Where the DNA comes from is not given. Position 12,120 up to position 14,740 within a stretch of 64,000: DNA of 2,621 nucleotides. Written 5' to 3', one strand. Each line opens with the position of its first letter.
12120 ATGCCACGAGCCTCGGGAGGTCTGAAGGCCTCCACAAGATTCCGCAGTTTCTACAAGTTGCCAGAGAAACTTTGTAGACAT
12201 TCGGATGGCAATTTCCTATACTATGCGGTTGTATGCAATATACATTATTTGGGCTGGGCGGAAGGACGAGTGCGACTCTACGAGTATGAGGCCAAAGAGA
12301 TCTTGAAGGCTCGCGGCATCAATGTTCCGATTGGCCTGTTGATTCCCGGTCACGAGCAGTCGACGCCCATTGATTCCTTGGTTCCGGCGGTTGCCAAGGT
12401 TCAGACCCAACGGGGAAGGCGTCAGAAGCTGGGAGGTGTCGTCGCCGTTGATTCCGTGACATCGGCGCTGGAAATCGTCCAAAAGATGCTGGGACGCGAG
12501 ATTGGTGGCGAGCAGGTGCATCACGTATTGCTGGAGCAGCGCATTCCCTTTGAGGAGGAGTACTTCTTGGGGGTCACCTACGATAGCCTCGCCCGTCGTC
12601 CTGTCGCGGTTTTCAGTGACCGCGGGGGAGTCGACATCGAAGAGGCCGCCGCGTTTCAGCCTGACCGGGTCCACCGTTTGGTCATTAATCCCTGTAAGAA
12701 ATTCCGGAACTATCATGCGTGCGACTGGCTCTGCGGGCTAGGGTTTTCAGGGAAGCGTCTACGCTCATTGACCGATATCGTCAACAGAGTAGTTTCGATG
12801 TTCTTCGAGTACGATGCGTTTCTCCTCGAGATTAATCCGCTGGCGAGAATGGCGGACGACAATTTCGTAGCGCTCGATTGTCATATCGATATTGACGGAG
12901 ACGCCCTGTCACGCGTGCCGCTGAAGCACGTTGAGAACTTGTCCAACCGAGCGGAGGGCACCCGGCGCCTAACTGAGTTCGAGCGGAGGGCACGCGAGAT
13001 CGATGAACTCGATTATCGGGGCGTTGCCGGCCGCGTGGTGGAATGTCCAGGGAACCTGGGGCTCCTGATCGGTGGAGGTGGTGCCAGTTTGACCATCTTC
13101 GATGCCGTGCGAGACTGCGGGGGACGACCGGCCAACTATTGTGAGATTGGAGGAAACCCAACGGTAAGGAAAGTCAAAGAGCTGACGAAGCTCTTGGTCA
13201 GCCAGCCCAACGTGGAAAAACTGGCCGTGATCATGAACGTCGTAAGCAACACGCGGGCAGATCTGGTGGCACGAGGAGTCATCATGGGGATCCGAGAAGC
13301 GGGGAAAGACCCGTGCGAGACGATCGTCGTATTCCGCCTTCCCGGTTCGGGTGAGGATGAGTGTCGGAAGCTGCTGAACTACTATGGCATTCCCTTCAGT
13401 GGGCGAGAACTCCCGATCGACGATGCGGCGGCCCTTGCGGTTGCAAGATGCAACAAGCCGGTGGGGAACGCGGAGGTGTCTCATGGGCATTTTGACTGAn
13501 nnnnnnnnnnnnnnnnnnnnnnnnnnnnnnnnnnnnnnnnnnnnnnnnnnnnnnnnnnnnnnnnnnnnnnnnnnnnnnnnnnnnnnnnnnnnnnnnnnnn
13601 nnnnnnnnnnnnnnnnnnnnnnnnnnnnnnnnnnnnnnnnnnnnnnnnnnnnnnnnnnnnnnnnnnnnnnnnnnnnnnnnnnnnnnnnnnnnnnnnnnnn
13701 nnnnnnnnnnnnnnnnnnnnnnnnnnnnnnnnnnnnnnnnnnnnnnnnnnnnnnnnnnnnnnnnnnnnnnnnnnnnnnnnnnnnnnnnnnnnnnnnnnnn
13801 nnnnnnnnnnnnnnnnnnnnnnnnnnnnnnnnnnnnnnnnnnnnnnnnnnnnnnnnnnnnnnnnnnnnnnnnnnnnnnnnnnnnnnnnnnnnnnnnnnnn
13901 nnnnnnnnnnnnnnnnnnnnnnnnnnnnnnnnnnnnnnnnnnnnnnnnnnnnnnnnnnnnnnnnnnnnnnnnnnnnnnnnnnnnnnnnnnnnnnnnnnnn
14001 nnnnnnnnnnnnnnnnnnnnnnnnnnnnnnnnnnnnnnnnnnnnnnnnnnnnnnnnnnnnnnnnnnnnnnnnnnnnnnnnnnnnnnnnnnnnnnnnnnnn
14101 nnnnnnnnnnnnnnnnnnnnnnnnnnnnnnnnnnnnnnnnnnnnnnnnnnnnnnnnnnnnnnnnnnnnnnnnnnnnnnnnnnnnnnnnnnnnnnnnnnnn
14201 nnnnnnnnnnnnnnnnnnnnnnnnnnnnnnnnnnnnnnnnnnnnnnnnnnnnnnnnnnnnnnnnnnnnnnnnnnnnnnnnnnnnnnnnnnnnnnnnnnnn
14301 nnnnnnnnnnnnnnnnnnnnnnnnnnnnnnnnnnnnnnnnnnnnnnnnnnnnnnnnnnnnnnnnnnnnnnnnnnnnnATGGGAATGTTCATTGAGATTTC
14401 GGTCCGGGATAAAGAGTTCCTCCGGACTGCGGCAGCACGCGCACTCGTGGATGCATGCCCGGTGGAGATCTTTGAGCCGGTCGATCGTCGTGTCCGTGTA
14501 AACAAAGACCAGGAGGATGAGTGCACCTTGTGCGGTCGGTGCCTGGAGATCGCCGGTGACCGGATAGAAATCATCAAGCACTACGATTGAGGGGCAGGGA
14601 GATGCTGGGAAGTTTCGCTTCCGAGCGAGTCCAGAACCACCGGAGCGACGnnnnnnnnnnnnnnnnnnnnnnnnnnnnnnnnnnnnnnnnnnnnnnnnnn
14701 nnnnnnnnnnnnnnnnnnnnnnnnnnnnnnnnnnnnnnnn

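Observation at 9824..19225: GntR-headed sugar/sugar-acid cluster with an unexpected oxidative module (E1 beta+alpha, ferredoxin-like protein, ADP-forming CoA ligase)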

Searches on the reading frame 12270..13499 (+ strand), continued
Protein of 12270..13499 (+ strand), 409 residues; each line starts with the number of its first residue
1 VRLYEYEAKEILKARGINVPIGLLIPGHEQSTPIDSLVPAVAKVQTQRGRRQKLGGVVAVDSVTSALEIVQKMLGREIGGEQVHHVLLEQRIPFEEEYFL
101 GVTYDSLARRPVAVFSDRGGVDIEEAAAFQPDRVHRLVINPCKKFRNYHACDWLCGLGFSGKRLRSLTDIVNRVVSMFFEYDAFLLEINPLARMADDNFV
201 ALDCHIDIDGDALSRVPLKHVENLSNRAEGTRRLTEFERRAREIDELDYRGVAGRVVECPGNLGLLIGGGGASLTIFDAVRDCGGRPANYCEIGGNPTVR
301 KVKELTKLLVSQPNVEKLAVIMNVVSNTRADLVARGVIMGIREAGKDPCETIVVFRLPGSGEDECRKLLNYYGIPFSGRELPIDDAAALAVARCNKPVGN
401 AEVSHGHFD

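Call 21: find_encoding_contigs(protein=P0022, flank=10000, max_places=1)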
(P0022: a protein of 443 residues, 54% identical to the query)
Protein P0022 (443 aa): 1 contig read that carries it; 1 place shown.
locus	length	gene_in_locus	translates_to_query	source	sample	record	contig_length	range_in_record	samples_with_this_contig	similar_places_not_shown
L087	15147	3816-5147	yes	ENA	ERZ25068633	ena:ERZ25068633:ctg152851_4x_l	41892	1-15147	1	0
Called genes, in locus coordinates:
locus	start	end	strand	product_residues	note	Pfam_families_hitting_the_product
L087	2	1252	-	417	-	?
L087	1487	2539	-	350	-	PF06379:RhaT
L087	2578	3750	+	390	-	PF00364:Biotin_lipoyl, PF02817:E3_binding, PF00198:2-oxoacid_dh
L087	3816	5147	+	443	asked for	PF08442:ATP-grasp_2, PF16114:Citrate_bind (weak)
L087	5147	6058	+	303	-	PF02629:CoA_binding, PF13380:CoA_binding_2, PF13607:Succ_CoA_lig, PF00549:Ligase_CoA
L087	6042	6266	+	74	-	-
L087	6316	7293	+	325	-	PF02779:Transket_pyr, PF02780:Transketolase_C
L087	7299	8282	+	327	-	PF00676:E1_dh, PF02775:TPP_enzyme_C (faint), PF13292:DXP_synthase_N (weak)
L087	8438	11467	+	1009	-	PF02811:PHP, PF07733:DNA_pol3_alpha, PF17657:DNA_pol3_finger, PF14579:HHH_6, PF01336:tRNA_anti-codon (weak)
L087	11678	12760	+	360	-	PF00144:Beta-lactamase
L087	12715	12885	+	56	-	PF00144:Beta-lactamase (weak)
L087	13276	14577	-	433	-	-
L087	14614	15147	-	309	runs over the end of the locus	-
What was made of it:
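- The minimal operon in L087 reads RhaT | E2-SucCD-small-E1 with no MR gene (call 21).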

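Call 25: search_protein_families(library=ncbifam, proteins=[L004:12264-13148:+, L002:12323-13117:+, L001:8754-9905:+, L001:14505-15566:+, L001:6526-7563:-, L001:12101-12325:+, L001:1721-2899:-, L086:12267-13085:+], max_evalue=0.001)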
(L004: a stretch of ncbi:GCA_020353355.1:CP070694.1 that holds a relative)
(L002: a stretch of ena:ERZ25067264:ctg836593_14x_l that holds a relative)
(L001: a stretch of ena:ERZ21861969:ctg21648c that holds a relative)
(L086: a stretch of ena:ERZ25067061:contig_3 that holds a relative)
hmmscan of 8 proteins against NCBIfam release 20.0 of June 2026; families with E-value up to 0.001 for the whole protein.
L004:12264-13148:+ (294 aa): 4 families
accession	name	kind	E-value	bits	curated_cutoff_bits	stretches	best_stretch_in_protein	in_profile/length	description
TIGR01588.1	citE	equivalog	1.8e-67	227.5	443.4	1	8-291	4-284/288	citrate (pro-3S)-lyase subunit beta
NF038242.1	RipC_Ccl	equivalog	3.8e-55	187.3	375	1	8-289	2-267/268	itaconate degradation C-C-lyase RipC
NF041626.1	malyCoAlyase_Halo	equivalog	4.4e-22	78.5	500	1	29-293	34-316/340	L-malyl-CoA/beta-methylmalyl-CoA lyase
NF041315.1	malate_syn_AceB_Halo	equivalog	5.8e-08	31.8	780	1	59-246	83-273/429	malate synthase AceB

L002:12323-13117:+ (264 aa): 20 families
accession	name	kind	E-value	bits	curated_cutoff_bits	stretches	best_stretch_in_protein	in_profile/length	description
NF004869.0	PRK06224.1-6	subfamily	1.7e-77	260.3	212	1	7-261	3-259/263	citryl-CoA lyase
NF004866.0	PRK06224.1-3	subfamily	2.6e-76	256.4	245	1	5-261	15-272/275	citryl-CoA lyase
NF004864.0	PRK06224.1-1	equivalog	6.9e-68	228.7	261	1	3-259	11-276/278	citryl-CoA lyase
NF004868.0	PRK06224.1-5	subfamily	3e-64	216.6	193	1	9-236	6-238/260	citryl-CoA lyase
NF004867.0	PRK06224.1-4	equivalog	4.9e-38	130.7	409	1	28-236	28-236/261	citryl-CoA lyase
NF004865.0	PRK06224.1-2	equivalog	3.7e-34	118.4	323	1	10-252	8-261/265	citryl-CoA lyase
TIGR01800.1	cit_synth_II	subfamily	2.4e-26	92.4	421.3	2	56-234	168-342/368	2-methylcitrate synthase/citrate synthase II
NF009005.0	PRK12350.1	subfamily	2.2e-22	79.8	332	1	50-236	153-337/366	citrate synthase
NF041301.1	Cit_synth_Halo_CitZ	equivalog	9.3e-22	77.5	550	2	59-234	181-353/379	citrate synthase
NF010636.0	PRK14033.1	equivalog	5.6e-20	71.5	479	2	63-256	185-370/376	bifunctional 2-methylcitrate synthase/citrate synthase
NF009006.1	PRK12351.1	equivalog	8.6e-19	67.2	550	1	67-233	187-349/376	bifunctional 2-methylcitrate synthase/citrate synthase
NF004126.0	PRK05614.1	equivalog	2.5e-18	65.7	505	1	58-259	222-425/430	citrate synthase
NF010638.0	PRK14035.1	equivalog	1.6e-17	63.4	572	2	61-235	177-347/372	citrate synthase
NF009004.0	PRK12349.1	equivalog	3.5e-17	62.3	508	1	72-252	191-365/372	citrate synthase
NF041157.1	Cit_synThplmales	equivalog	4.5e-17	62.2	590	2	56-233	171-348/377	citrate synthase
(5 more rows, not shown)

L001:8754-9905:+ (383 aa): 17 families
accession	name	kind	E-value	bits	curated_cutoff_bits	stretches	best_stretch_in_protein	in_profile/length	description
TIGR01349.1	PDHac_trf_mito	equivalog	1e-61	209.4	445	2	175-376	218-429/437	pyruvate dehydrogenase complex dihydrolipoamide acetyltransferase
NF008814.0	PRK11854.1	equivalog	3.1e-55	187.8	722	2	212-377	463-630/637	pyruvate dehydrogenase complex dihydrolipoyllysine-residue acetyltransferase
TIGR01348.1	PDHac_trf_long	equivalog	3.2e-52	177.9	552.1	2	210-376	411-579/587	dihydrolipoyllysine-residue acetyltransferase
NF004309.0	PRK05704.1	equivalog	1.1e-46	160.1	449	2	3-176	4-165/408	2-oxoglutarate dehydrogenase complex dihydrolipoyllysine-residue succinyltransferase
TIGR01347.1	sucB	equivalog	4.3e-42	144.8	378.65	2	3-172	2-159/404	dihydrolipoyllysine-residue succinyltransferase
TIGR02927.1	SucB_Actino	equivalog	5.6e-41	141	423.45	2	4-169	129-311/579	2-oxoglutarate dehydrogenase, E2 component, dihydrolipoamide succinyltransferase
NF008815.0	PRK11857.1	equivalog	3.1e-29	102.4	378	1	206-376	127-299/308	dihydrolipoamide acetyltransferase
NF011416.0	PRK14843.1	equivalog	8.7e-27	93.9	429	2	207-376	168-339/347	dihydrolipoamide acetyltransferase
NF011457.0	PRK14875.1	equivalog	9.7e-26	90.6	307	1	2-166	4-130/372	acetoin dehydrogenase dihydrolipoyllysine-residue acetyltransferase subunit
NF008854.0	PRK11892.1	equivalog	1.1e-16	60.6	454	1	3-83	4-85/464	pyruvate dehydrogenase complex E1 component subunit beta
NF008907.0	PRK12270.1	equivalog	1.7e-13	49.3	878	1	187-380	148-365/1241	multifunctional oxoglutarate decarboxylase/oxoglutarate dehydrogenase thiamine pyrophosphate-binding subunit/dihydrolipoyllysine-residue suc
NF006761.0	PRK09282.1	domain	2.3e-06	26.3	402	1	15-76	529-590/591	pyruvate carboxylase subunit B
NF004173.0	PRK05641.1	equivalog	9.8e-06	26.2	199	1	16-66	93-143/153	putative acetyl-CoA carboxylase biotin carboxyl carrier protein subunit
TIGR01108.1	oadA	equivalog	5.7e-05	21.8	756.5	1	15-72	525-582/582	sodium-extruding oxaloacetate decarboxylase subunit alpha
TIGR01235.1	pyruv_carbox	equivalog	0.00012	19.7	1114.45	1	15-72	1082-1139/1143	pyruvate carboxylase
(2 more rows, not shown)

L001:14505-15566:+ (353 aa): 2 families
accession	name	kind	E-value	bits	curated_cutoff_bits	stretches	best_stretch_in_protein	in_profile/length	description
NF040740.1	ornith_Ord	equivalog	2.7e-81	273.6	400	1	10-334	2-328/335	2,4-diaminopentanoate dehydrogenase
TIGR00036.1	dapB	equivalog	3e-06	27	122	1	15-104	9-100/270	4-hydroxy-tetrahydrodipicolinate reductase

L001:6526-7563:- (345 aa): 0 families

L001:12101-12325:+ (74 aa): 1 family
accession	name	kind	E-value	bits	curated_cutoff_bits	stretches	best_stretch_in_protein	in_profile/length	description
TIGR00402.1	napF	equivalog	0.00034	20.6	102.2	1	21-60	41-80/149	ferredoxin-type protein NapF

L001:1721-2899:- (392 aa): 14 families
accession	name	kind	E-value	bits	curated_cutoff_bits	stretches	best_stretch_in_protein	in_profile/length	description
NF010624.0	PRK14017.1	equivalog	6.4e-46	157.1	311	1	44-390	16-360/382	galactonate dehydratase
NF040790.2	glucon_galact_dh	equivalog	3.8e-43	147.8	750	1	20-390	2-369/390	bifunctional D-gluconate/D-galactonate dehydratase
NF043051.1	ManoateDhtManD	equivalog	6.3e-41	140.5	550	2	199-392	194-385/403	D-mannonate dehydratase ManD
NF011654.0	PRK15072.1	subfamily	7.9e-39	133.7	430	2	198-392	194-386/404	D-galactonate dehydratase family protein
NF047820.1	TalGalacDh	equivalog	4.2e-38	131.2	500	1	45-385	40-359/371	L-talarate/galactarate dehydratase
NF011968.0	PRK15440.1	equivalog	1.6e-35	122.8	393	1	46-386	62-387/395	L-rhamnonate dehydratase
NF040866.1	AraD_Arch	equivalog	7.1e-33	114.1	650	1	43-390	34-369/372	arabinonate dehydratase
TIGR02534.1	mucon_cyclo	subfamily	8.4e-30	104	334.95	1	41-390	27-365/368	muconate/chloromuconate family cycloisomerase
NF043002.1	HProlDhtase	equivalog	1.9e-17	63.2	500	1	43-386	33-358/366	cis-3-hydroxy-L-proline dehydratase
TIGR01928.1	menC_lowGC_arch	equivalog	3.3e-14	52.6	200.65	1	37-319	17-279/325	o-succinylbenzoate synthase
TIGR03247.1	glucar-dehydr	equivalog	8.9e-08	31.3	828.7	1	209-389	224-404/441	glucarate dehydratase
NF041118.1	A_G_epim_Thtga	equivalog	5.2e-07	29.1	500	1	47-338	35-308/341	L-Ala-D/L-Glu epimerase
NF002782.0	PRK02901.1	equivalog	7.7e-07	28.4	288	1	192-374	116-292/328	o-succinylbenzoate synthase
NF042940.1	racemase_DgcA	equivalog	2.8e-06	26.8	400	1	50-254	32-206/323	N-acetyl-D-Glu racemase DgcA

L086:12267-13085:+ (272 aa): 4 families
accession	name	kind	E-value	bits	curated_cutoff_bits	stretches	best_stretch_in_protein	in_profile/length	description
TIGR01588.1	citE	equivalog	6.3e-67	225.6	443.4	1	2-257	29-284/288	citrate (pro-3S)-lyase subunit beta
NF038242.1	RipC_Ccl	equivalog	8.1e-47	160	375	1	2-254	27-266/268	itaconate degradation C-C-lyase RipC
NF041626.1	malyCoAlyase_Halo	equivalog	2.7e-19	69.3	500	1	43-254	88-311/340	L-malyl-CoA/beta-methylmalyl-CoA lyase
NF041315.1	malate_syn_AceB_Halo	equivalog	7.7e-08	31.4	780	1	60-239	113-298/429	malate synthase AceB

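Call 54: search_solved_structures(query=window:12270-13499:+, max_evalue=1e-10)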
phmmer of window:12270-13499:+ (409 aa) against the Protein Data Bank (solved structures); distinct sequences matched with E-value up to 1e-10: 13.
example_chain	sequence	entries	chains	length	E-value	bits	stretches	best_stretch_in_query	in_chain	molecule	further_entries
3ufx_B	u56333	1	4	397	2.4e-47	165.1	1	1-370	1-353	Succinyl-CoA synthetase beta subunit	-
6hxq_B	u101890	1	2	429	6.4e-46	160.4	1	1-347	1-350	Citryl-CoA synthetase large subunit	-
1cqi_B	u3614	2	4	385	2.4e-41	145.3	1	1-374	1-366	PROTEIN (SUCCINYL-COA SYNTHETASE BETA CHAIN) | SUCCINYL-COA SYNTHETASE BETA CHAIN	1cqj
1jkj_B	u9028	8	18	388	2.4e-41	145.3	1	1-376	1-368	succinyl-CoA synthetase beta subunit | SUCCINYL-COA SYNTHETASE, BETA SUBUNIT | Succinyl-CoA synthetase beta chain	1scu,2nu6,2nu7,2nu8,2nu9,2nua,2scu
6mgg_B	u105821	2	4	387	3.4e-41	144.8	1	1-376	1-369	Succinate--CoA ligase [ADP-forming] subunit beta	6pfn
1jll_B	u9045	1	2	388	1.6e-40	142.6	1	1-376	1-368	succinyl-CoA synthetase beta subunit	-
9swj_D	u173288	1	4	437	2.6e-35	125.5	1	2-393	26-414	Succinate--CoA ligase [ADP-forming] subunit beta, mitochondrial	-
6g4q_B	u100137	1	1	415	2.8e-35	125.4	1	2-393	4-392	Succinate--CoA ligase [ADP-forming] subunit beta, mitochondrial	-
6wcv_B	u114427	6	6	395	3.5e-30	108.6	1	80-394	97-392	Succinate--CoA ligase [GDP-forming] subunit beta, mitochondrial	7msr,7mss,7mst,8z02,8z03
6mel_B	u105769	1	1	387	3.3e-29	105.3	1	1-370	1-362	Succinate--CoA ligase [ADP-forming] subunit beta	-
2fp4_B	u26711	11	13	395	8.5e-29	104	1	80-396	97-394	Succinyl-CoA ligase [GDP-forming] beta-chain, mitochondrial | Succinyl-CoA ligase [GDP-forming] subunit beta, mitochondrial | Succinate--CoA ligase [GDP-forming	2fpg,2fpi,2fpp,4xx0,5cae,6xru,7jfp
1euc_B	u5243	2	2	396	1e-28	103.8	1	80-396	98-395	SUCCINYL-COA SYNTHETASE, BETA CHAIN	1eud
6hxj_A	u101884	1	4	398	2e-28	102.8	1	41-365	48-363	ATP-citrate lyase beta-subunit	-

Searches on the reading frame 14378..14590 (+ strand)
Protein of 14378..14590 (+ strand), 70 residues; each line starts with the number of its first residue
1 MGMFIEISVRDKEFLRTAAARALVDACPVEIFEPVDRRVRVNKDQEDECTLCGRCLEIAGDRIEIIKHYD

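Call 5: search_protein_families(library=pfam, proteins=[window:14378-14590:+], max_evalue=0.01)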
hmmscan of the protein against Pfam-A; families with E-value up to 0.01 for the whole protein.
window:14378-14590:+ (70 aa): 4 families
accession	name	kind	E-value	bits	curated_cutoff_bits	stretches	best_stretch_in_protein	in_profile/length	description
PF13187.11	Fer4_9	-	0.002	18.5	27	1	25-57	10-45/52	4Fe-4S dicluster domain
PF13459.11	Fer4_15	-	0.0036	18.4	22.4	0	46-65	5-24/66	4Fe-4S single cluster domain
PF12838.12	Fer4_7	-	0.0047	17.8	27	1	24-57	9-46/52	4Fe-4S dicluster domain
PF00037.32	Fer4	-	0.0079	16.4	21.1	0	46-57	5-16/24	4Fe-4S binding domain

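Call 6: search_protein_families(library=ncbifam, proteins=[window:14378-14590:+], max_evalue=0.01)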
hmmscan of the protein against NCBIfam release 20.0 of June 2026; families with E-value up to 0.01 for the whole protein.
window:14378-14590:+ (70 aa): 4 families
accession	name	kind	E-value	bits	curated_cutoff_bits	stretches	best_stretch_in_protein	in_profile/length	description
TIGR00402.1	napF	equivalog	0.0062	16.5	102.2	1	8-60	27-80/149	ferredoxin-type protein NapF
NF045480.1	FdxA_Actino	equivalog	0.008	16.4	125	1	20-58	14-49/107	ferredoxin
NF043039.1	HgcAB_like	equivalog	0.0086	15.7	285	1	20-56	305-341/350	HgcAB-like fusion protein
TIGR04395.1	cutC_activ_rSAM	equivalog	0.0099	15.2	360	1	20-58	59-97/309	choline TMA-lyase-activating enzyme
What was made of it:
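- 14378..14590 (+): 70-aa ferredoxin-like accessory protein of the ligase. It has one CP...CxxCxxC set, enough for a single [4Fe-4S] cluster. Only weak Fer4 hits, below cut-off (calls 5, 6).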
